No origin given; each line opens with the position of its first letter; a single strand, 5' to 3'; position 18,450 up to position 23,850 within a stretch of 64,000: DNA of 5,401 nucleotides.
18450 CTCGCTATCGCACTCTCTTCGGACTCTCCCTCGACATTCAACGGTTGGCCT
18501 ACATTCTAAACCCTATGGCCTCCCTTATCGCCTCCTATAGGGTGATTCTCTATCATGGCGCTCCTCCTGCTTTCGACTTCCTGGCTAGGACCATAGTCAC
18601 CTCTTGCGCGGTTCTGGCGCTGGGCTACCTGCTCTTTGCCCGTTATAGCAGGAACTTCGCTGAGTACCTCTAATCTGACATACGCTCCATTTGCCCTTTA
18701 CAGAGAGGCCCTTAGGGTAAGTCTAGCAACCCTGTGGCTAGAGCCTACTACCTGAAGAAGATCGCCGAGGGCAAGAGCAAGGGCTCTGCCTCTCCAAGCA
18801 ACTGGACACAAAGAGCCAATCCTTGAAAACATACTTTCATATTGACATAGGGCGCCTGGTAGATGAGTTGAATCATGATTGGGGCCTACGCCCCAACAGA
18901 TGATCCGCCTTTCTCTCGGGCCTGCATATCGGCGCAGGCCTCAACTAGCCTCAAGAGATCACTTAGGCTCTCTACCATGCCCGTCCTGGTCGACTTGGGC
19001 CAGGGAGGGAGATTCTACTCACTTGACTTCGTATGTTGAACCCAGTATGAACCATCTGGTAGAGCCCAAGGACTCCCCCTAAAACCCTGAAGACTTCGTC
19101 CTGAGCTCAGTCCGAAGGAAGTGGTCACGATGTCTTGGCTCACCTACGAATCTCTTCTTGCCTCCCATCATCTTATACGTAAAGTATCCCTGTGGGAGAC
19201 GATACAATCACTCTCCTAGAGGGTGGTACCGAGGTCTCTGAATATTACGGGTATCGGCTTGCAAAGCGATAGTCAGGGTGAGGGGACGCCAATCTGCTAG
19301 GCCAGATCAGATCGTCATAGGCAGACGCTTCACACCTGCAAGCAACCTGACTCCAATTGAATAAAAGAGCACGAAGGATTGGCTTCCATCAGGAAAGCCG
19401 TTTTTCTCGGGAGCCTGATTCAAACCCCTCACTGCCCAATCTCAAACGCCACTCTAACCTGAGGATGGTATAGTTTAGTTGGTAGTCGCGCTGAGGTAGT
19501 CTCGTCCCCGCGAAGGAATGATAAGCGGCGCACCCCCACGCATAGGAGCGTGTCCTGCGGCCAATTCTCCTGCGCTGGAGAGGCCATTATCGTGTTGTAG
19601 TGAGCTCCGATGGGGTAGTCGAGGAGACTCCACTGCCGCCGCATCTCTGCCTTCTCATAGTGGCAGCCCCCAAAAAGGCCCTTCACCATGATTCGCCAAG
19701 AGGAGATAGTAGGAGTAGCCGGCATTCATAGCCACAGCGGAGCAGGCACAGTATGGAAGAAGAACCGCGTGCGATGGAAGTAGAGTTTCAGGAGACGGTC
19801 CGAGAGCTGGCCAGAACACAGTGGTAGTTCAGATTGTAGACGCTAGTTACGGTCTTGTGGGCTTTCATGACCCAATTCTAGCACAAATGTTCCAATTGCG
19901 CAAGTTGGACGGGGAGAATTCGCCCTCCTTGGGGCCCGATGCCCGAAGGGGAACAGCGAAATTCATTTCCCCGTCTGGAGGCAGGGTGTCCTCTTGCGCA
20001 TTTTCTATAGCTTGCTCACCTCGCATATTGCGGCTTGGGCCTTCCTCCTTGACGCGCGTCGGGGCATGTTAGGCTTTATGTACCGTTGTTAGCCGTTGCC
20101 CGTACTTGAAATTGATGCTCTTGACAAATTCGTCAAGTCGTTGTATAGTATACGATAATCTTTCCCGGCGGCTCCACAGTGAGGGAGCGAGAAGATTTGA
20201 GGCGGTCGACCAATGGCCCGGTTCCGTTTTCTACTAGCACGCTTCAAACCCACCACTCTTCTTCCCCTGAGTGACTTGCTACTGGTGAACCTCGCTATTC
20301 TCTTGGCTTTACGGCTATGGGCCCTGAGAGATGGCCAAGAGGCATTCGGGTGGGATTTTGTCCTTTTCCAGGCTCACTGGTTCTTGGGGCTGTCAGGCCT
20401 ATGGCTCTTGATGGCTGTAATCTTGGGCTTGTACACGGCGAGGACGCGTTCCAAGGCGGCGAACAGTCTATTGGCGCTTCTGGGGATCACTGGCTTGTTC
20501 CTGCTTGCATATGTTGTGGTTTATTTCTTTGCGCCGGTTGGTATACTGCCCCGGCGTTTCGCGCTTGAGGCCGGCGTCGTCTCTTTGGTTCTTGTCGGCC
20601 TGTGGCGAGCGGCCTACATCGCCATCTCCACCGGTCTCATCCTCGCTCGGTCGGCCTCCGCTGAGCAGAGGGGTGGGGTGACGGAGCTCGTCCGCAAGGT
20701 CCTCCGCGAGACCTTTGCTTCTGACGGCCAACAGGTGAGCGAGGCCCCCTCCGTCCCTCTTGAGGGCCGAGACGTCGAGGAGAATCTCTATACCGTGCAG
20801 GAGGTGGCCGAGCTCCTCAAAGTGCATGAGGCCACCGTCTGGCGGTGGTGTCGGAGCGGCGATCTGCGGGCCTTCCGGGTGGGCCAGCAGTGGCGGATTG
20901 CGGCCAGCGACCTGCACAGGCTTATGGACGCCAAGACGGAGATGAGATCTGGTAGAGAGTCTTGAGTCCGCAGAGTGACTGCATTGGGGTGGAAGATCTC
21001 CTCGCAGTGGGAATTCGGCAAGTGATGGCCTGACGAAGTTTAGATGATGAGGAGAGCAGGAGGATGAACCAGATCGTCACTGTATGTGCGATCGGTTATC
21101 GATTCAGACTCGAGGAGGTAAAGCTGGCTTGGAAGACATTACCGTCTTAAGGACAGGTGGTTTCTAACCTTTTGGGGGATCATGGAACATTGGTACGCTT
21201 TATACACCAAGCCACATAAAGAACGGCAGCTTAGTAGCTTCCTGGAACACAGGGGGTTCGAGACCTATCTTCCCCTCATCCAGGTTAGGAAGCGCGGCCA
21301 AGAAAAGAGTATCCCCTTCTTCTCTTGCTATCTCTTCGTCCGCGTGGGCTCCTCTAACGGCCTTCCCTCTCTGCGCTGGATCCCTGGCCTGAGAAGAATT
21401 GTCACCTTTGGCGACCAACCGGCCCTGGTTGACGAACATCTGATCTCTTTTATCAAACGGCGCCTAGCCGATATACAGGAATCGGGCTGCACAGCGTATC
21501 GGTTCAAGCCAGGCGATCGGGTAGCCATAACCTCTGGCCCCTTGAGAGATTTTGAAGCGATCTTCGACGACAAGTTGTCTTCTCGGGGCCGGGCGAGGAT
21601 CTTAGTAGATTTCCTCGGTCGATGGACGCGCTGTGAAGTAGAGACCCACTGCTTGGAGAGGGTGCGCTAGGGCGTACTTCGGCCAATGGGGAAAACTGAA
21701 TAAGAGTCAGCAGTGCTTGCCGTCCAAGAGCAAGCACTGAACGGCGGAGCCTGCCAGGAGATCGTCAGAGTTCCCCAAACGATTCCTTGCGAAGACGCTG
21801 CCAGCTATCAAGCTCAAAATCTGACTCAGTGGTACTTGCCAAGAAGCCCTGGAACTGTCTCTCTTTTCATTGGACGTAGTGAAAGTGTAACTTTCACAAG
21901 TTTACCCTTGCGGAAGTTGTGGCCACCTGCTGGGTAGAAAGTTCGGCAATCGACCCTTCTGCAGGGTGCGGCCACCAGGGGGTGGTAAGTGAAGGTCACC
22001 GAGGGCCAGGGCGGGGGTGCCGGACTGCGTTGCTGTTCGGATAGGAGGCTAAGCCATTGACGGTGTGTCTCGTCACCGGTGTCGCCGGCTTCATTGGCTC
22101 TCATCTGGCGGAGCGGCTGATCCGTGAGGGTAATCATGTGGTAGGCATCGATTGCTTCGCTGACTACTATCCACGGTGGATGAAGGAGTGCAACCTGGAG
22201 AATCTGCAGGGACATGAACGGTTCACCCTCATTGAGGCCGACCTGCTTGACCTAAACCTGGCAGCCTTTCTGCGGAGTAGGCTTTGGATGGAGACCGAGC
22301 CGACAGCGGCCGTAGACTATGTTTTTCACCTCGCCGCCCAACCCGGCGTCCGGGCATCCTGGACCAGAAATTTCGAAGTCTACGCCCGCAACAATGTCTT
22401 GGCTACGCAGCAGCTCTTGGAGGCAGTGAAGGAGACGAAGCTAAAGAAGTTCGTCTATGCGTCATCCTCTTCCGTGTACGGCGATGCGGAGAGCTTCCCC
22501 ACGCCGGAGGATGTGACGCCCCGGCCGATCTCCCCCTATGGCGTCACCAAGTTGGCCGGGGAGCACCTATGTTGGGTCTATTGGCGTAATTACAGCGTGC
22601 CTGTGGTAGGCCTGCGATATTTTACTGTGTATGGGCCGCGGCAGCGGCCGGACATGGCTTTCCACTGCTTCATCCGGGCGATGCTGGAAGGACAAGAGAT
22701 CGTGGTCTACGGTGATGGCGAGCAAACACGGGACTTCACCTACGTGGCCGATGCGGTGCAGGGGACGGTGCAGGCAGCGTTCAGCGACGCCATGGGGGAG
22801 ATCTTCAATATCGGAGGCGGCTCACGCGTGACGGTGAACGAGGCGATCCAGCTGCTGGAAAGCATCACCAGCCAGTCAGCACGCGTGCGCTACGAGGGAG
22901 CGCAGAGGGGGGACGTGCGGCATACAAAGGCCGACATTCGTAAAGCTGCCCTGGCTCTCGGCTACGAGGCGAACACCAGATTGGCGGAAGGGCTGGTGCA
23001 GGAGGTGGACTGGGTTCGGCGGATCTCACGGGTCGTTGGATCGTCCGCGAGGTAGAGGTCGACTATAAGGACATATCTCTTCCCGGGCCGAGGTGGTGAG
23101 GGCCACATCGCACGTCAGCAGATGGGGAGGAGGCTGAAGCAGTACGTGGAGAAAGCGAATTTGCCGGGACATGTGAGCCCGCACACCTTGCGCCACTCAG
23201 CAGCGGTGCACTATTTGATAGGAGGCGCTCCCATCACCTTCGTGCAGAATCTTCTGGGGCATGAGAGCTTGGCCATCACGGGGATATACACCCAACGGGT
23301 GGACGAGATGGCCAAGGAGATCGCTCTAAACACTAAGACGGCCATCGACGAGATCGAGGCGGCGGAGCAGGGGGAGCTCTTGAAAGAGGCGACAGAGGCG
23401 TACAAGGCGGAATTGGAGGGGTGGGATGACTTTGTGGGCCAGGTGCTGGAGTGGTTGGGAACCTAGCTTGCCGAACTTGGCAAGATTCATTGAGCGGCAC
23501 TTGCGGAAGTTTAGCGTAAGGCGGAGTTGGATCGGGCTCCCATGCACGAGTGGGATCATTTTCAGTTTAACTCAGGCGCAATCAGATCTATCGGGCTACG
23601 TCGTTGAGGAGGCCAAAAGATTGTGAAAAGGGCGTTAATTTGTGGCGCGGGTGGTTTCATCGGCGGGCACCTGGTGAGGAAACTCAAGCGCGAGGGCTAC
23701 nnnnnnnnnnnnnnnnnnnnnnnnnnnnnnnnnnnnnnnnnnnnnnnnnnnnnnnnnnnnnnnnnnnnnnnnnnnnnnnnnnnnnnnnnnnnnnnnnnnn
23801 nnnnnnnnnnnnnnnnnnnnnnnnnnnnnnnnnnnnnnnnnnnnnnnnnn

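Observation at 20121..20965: Novel architecture: the WbaP-type N-terminal membrane domain fused to an excisionase-family HTH, at the head of the glycan operon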

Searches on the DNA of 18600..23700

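Call 33: search_rna_families(source=window, start=18600, end=23700, threshold=evalue, max_evalue=5)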
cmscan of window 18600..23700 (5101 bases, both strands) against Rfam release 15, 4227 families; matches with E-value up to 5: 2.
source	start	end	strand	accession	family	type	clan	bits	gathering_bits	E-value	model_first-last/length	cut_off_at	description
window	21422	21468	+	RF00321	snoZ247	Gene; snRNA; snoRNA; CD-box;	-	18.4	38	4.7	1-139/139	no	Small nucleolar RNA Z247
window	19288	19372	-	RF02186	ST7-OT3_4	Gene; lncRNA;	-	14.4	80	4.9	1-73/73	no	ST7 overlapping transcript 3 conserved region 4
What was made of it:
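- Closest known: Head-of-locus regulators of polysaccharide operons. Different: No Rfam JUMPstart/ops match was found in 18600-23700 (call 33).
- Tried and rejected: This returned only two chance-level hits and no JUMPstart/ops or riboswitch (call 33).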

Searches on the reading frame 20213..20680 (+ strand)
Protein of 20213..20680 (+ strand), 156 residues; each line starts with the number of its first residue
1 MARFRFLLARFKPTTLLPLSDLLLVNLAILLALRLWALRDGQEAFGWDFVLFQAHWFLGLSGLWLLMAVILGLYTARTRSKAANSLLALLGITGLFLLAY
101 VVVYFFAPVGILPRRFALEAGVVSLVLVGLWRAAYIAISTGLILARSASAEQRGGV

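Call 8: search_protein_families(library=pfam, proteins=[window:20213-20680:+], max_evalue=10)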
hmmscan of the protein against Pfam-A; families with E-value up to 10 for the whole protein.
window:20213-20680:+ (156 aa): 2 families
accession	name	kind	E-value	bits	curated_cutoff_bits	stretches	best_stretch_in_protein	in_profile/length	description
PF08285.16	DPM3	-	0.17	12.5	25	1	43-87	30-74/90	Dolichol-phosphate mannosyltransferase subunit 3 (DPM3)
PF21954.1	TUNAR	-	1.2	9.5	27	1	84-104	21-41/48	TUNAR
